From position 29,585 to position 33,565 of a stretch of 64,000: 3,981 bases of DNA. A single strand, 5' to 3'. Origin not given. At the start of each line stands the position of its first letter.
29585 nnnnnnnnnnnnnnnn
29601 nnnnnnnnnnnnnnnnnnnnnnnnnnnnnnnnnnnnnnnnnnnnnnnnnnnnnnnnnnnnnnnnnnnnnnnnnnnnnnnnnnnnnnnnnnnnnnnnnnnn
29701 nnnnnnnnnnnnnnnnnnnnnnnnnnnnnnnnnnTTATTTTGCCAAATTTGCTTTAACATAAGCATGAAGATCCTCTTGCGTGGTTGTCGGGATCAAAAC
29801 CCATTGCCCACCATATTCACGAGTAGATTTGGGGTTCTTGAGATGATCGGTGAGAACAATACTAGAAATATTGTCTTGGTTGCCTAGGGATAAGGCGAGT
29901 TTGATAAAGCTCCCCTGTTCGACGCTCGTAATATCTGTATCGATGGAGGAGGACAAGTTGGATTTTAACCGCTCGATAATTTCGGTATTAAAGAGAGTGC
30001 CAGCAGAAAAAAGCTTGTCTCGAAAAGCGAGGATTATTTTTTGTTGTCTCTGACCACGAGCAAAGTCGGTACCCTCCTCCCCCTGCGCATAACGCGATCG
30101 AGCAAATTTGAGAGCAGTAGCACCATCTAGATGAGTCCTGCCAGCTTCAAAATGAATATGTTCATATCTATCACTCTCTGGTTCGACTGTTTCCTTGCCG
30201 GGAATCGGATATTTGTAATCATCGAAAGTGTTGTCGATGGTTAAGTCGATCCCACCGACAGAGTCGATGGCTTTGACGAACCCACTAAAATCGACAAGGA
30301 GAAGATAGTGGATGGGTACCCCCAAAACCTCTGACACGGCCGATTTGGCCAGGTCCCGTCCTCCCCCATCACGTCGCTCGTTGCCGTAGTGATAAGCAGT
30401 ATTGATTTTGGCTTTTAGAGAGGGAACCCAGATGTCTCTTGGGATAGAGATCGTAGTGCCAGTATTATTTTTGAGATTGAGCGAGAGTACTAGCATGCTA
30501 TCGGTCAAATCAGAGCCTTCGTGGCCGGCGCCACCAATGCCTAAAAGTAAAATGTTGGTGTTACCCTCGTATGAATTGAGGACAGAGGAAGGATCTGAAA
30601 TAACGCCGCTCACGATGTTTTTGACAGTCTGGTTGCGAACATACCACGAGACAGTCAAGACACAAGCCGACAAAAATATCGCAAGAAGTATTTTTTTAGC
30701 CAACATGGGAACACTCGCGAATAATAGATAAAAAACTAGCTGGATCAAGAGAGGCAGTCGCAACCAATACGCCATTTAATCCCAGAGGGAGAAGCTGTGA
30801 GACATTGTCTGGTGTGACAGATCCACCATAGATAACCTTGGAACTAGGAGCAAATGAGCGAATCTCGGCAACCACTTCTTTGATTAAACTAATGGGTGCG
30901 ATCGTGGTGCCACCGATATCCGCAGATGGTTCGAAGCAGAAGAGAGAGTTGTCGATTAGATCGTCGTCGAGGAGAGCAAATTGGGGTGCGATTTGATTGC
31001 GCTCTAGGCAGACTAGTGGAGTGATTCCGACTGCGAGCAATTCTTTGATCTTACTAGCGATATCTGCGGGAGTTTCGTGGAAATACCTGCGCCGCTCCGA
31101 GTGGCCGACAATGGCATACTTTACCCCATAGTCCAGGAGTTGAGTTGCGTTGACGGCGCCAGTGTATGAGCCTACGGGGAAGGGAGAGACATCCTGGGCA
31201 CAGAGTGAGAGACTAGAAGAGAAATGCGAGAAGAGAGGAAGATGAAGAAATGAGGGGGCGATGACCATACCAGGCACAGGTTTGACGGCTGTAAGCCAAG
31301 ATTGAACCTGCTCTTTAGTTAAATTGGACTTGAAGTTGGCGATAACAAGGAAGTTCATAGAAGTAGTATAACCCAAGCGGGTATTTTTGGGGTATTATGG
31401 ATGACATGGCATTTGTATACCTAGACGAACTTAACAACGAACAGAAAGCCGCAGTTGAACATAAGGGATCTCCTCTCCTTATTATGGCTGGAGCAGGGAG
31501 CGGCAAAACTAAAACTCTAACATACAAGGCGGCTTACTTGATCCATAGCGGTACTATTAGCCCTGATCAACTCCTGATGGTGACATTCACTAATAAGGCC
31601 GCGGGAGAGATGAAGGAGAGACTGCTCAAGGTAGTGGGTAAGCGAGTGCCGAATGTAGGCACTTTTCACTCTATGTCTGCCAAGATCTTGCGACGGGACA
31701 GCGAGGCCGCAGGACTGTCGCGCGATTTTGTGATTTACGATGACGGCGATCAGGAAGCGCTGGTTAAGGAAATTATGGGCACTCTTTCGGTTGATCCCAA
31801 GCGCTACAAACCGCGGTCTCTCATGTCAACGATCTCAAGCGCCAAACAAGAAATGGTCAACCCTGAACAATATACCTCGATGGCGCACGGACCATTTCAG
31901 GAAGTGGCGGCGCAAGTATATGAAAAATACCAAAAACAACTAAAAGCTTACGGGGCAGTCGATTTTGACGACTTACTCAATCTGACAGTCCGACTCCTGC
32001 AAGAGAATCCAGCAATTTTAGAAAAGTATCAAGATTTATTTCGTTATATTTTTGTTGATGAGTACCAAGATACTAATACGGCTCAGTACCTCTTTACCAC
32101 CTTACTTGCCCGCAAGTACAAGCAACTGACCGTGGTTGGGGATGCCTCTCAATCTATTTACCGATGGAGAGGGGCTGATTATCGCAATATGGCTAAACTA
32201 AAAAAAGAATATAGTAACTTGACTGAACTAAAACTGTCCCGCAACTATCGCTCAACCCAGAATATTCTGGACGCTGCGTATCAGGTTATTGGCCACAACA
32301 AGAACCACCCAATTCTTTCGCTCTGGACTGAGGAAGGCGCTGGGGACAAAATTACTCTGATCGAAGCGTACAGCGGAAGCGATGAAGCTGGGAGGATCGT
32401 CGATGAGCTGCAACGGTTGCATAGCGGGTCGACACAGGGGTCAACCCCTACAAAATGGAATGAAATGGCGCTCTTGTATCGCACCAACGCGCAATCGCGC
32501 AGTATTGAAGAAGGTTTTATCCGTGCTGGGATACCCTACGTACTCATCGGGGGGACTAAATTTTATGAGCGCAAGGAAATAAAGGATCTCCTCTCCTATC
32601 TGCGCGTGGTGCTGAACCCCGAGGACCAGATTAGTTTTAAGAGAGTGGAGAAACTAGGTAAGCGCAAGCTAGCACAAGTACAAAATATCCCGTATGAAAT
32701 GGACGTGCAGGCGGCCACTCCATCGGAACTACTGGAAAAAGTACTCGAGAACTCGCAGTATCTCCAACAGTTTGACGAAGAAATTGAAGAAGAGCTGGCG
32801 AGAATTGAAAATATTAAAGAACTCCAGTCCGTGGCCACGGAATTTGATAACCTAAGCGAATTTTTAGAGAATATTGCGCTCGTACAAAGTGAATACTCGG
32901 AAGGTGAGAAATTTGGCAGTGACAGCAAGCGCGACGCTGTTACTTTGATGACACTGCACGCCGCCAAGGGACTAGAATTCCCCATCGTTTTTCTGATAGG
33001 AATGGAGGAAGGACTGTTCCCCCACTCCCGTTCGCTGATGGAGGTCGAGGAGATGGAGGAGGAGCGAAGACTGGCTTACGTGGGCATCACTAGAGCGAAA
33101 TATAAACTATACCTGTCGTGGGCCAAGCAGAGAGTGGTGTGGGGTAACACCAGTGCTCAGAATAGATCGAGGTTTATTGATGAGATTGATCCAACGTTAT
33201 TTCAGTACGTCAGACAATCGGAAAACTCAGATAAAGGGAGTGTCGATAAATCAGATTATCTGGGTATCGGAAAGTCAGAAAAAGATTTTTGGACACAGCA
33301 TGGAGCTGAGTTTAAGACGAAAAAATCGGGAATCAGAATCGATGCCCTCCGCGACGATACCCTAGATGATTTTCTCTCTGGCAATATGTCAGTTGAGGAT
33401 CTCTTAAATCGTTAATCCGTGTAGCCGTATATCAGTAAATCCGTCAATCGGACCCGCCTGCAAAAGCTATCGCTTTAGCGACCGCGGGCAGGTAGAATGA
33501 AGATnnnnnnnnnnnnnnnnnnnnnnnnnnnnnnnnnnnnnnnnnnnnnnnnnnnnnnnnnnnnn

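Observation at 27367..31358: tpiA - LCP - giant PMT-like GT-C operon next to S/T/P-linker surface proteins: probable O-glycosylation and wall-anchoring module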

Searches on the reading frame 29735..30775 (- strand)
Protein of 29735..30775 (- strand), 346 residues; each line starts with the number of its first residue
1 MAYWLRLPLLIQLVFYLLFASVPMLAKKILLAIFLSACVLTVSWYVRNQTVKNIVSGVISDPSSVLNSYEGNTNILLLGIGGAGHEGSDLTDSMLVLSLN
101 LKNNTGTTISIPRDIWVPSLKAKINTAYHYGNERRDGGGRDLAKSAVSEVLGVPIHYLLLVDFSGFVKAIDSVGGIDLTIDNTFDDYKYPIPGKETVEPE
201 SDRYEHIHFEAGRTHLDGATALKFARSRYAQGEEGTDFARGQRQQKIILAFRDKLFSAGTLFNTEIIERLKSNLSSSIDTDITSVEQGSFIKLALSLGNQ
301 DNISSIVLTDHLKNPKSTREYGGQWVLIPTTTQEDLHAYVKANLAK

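Call 5: search_protein_families(library=pfam, proteins=[window:29735-30775:-], max_evalue=0.01)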
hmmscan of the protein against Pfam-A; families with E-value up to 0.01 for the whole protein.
window:29735-30775:- (346 aa): 1 family
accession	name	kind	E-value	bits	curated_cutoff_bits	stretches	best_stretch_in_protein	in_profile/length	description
PF03816.19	LytR_cpsA_psr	-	2e-32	112.9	24.6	1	91-254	2-147/150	LytR_cpsA_psr family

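Call 6: search_protein_families(library=ncbifam, proteins=[window:29735-30775:-], max_evalue=0.01)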
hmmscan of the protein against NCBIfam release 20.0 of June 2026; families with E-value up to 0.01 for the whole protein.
window:29735-30775:- (346 aa): 4 families
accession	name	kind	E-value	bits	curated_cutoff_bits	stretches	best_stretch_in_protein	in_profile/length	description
TIGR00350.1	lytR_cpsA_psr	domain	7e-28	97.8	62.3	1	91-253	3-148/152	LCP family glycopolymer transferase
NF006897.1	PRK09379.1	equivalog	4e-23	82.1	441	1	72-279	59-243/298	polyisoprenyl-teichoic acid--peptidoglycan teichoic acid transferase TagU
NF047591.1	ligase_LytR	equivalog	2.1e-20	73.3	450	1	73-326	58-297/336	glycopolymer--peptidoglycan transferase LytR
NF051849.1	LCP_trans_Cps2A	equivalog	3.2e-16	59.6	650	1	146-307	294-434/477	LCP family glycopolymer transferase CpsA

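Call 60: search_solved_structures(query=window:29735-30706:-, max_evalue=0.001, show_alignments=2)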
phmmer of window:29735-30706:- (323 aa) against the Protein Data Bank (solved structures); distinct sequences matched with E-value up to 0.001: 17.
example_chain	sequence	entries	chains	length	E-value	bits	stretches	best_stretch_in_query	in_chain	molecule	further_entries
3nxh_A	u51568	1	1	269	1.2e-21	80.6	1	51-265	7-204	transcriptional regulator yvhJ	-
6uf3_A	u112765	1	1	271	1.3e-21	80.5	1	51-265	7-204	Polyisoprenyl-teichoic acid--peptidoglycan teichoic acid transferase TagV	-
3qfi_A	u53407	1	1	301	6.6e-16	61.8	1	51-259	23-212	Transcriptional regulator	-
3okz_A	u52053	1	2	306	6.2e-15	58.6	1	51-258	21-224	Putative uncharacterized protein gbs0355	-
9cy9_A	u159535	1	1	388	2.6e-14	56.5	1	51-305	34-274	Biofilm regulatory protein A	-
2xxp_A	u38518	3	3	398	3.1e-13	53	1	45-262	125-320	CPS2A | CPS2A, Integral membrane regulatory protein Wzg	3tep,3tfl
3owq_A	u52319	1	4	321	3.3e-13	52.9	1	7-263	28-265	Lin1025 protein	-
8qty_A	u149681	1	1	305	7.8e-13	51.7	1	51-306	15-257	Biofilm regulatory protein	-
3nro_A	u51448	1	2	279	1.1e-12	51.1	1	51-263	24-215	Lmo1026 protein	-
3mej_A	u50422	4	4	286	1.4e-12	50.8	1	50-255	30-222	transcriptional regulator ywtF | Putative transcriptional regulator ywtF | Polyisoprenyl-teichoic acid--peptidoglycan teichoic acid transferase TagT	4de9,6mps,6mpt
6uf5_A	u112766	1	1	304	1.6e-12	50.7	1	50-255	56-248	Polyisoprenyl-teichoic acid--peptidoglycan teichoic acid transferase TagT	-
4de8_A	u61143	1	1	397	1.8e-12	50.5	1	50-262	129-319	Cps2A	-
2xxq_A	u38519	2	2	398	1.8e-12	50.5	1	48-262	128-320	CPS2A | Cps2A, Integral membrane regulatory protein Wzg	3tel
3pe5_A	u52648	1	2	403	3.4e-11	46.3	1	50-251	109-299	Uncharacterized protein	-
6uex_A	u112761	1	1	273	3.9e-10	42.8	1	46-257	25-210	Regulatory protein MsrR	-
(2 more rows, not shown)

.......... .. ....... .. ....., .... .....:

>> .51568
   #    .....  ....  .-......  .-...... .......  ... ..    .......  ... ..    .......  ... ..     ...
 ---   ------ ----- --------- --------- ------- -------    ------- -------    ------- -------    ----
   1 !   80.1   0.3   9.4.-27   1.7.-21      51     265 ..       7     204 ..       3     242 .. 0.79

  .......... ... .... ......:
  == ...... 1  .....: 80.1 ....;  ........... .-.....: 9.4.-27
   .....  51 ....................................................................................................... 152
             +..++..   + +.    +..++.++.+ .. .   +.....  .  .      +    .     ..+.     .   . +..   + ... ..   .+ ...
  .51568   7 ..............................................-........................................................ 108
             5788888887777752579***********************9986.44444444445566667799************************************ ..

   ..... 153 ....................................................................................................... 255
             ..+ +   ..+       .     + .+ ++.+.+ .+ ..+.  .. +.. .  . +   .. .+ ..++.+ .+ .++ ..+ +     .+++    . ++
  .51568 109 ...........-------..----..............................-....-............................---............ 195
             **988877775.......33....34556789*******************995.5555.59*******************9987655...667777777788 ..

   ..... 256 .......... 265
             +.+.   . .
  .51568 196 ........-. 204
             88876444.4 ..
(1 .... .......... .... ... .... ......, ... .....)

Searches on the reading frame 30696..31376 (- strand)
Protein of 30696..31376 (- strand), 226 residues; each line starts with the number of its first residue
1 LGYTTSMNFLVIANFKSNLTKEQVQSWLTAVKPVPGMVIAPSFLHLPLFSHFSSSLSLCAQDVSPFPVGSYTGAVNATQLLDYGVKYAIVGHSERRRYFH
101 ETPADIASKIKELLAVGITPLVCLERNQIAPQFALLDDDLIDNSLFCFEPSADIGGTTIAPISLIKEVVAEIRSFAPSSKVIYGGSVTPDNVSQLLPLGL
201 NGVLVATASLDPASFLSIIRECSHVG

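Call 5: search_protein_families(library=pfam, proteins=[window:30696-31376:-], max_evalue=0.01)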
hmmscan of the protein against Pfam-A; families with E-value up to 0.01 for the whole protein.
window:30696-31376:- (226 aa): 1 family
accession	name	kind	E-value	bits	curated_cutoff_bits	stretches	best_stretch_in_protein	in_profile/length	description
PF00121.24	TIM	-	1.6e-44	152.7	20.1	1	10-221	2-244/245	Triosephosphate isomerase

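Call 6: search_protein_families(library=ncbifam, proteins=[window:30696-31376:-], max_evalue=0.01)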
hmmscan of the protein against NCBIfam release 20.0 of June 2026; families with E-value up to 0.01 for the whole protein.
window:30696-31376:- (226 aa): 9 families
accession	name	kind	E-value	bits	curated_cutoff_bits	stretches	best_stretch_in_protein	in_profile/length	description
NF011163.0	PRK14565.1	equivalog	1.1e-35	123.4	298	1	7-223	1-235/240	triosephosphate isomerase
NF010569.0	PRK13962.1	equivalog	1.2e-28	99.7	883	1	10-221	400-643/645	bifunctional phosphoglycerate kinase/triosephosphate isomerase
TIGR00419.1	tim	equivalog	6e-27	94.9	130.6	1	10-212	1-227/228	triose-phosphate isomerase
NF000728.0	PRK00042.3-2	equivalog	2.2e-24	86.3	255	1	11-221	3-228/231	triose-phosphate isomerase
NF000722.0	PRK00042.2-1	equivalog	4.8e-20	71.9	293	1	41-224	43-250/256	triose-phosphate isomerase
NF003302.0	PRK04302.1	subfamily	2.2e-18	66.8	132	1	37-213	39-209/223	triose-phosphate isomerase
NF012036.0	PRK15492.1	equivalog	1.4e-10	41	509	1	56-126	67-137/261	triosephosphate isomerase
NF000729.0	PRK00042.3-3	equivalog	3.4e-09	36.9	309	1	12-219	6-231/234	triose-phosphate isomerase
NF011497.0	PRK14905.1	equivalog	3.9e-09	36.3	485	1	56-126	68-138/357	triosephosphate isomerase/PTS system glucose/sucrose-specific transporter subunit IIB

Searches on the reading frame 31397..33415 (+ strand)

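Call 5: search_protein_families(library=pfam, proteins=[window:31397-33415:+], max_evalue=0.01)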
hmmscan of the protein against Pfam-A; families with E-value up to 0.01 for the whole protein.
window:31397-33415:+ (672 aa): 7 families
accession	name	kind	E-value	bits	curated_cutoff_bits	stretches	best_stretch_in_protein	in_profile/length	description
PF00580.27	UvrD-helicase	-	5.6e-88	295.6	23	1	12-272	1-270/271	UvrD/REP helicase N-terminal domain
PF13361.12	UvrD_C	-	1.6e-70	238.7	25.6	2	279-431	2-150/350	UvrD-like helicase C-terminal domain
PF13245.12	AAA_19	-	1.3e-20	74.4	25.1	1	16-256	1-132/134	AAA domain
PF13538.12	UvrD_C_2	-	8.9e-10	38.7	27.4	1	515-573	2-51/52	UvrD-like helicase C-terminal domain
PF01443.25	Viral_helicase1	-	4.8e-06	27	21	0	192-260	38-104/228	Viral superfamily 1 RNA helicase core domain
PF13604.12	AAA_30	-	4.8e-06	26.9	27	1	11-75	1-65/191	AAA domain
PF13086.12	AAA_11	-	0.0082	16.4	27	0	12-86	2-75/257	AAA domain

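Call 6: search_protein_families(library=ncbifam, proteins=[window:31397-33415:+], max_evalue=0.01)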
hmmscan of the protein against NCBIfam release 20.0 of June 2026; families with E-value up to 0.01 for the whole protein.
window:31397-33415:+ (672 aa): 18 families
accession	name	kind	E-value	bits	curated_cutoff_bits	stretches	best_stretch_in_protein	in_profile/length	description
TIGR01073.1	pcrA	equivalog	6e-219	729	911.2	2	9-426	2-416/725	DNA helicase PcrA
NF008743.0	PRK11773.1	equivalog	1.7e-165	552.3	965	2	8-424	6-417/720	DNA helicase II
TIGR01074.1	rep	equivalog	3e-162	541.3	951.45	2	12-427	2-414/668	DNA helicase Rep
TIGR01075.1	uvrD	equivalog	1.5e-161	539.2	1144.45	2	9-424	2-412/715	DNA helicase II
NF008172.0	PRK10919.1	equivalog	7.5e-131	437.5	1168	2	12-426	3-414/673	DNA helicase Rep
TIGR02785.1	addA_Gpos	equivalog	5.8e-57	193.3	707.65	4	166-297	336-479/1234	helicase-exonuclease AddAB subunit AddA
NF008276.0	PRK11054.1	equivalog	7.2e-48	163.6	543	3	11-104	196-289/684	DNA helicase IV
TIGR00609.1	recB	equivalog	1.2e-43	149.5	696.05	3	158-303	313-460/1175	exodeoxyribonuclease V subunit beta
NF010485.0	PRK13909.1-2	equivalog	9.8e-36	123.3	650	2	173-534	286-630/909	RecB-like helicase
TIGR02784.1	addA_alphas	equivalog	5.9e-35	120.9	860.75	3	169-301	342-496/1138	double-strand break repair helicase AddA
NF010487.0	PRK13909.1-4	equivalog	7.3e-34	117.2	759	2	178-534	288-630/924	RecB-like helicase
NF008128.0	PRK10876.1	equivalog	2.2e-19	68.7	1697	1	173-300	334-463/1181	exodeoxyribonuclease V subunit beta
NF041464.1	HelD_BACSU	equivalog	1.6e-16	59.4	419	1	209-347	541-674/779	RNA polymerase recycling motor HelD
NF010486.0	PRK13909.1-3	equivalog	3.9e-10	38.4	1109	2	211-293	327-418/921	RecB-like helicase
NF010484.0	PRK13909.1-1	equivalog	9.5e-10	36.9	1074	1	27-79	8-59/945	RecB-like helicase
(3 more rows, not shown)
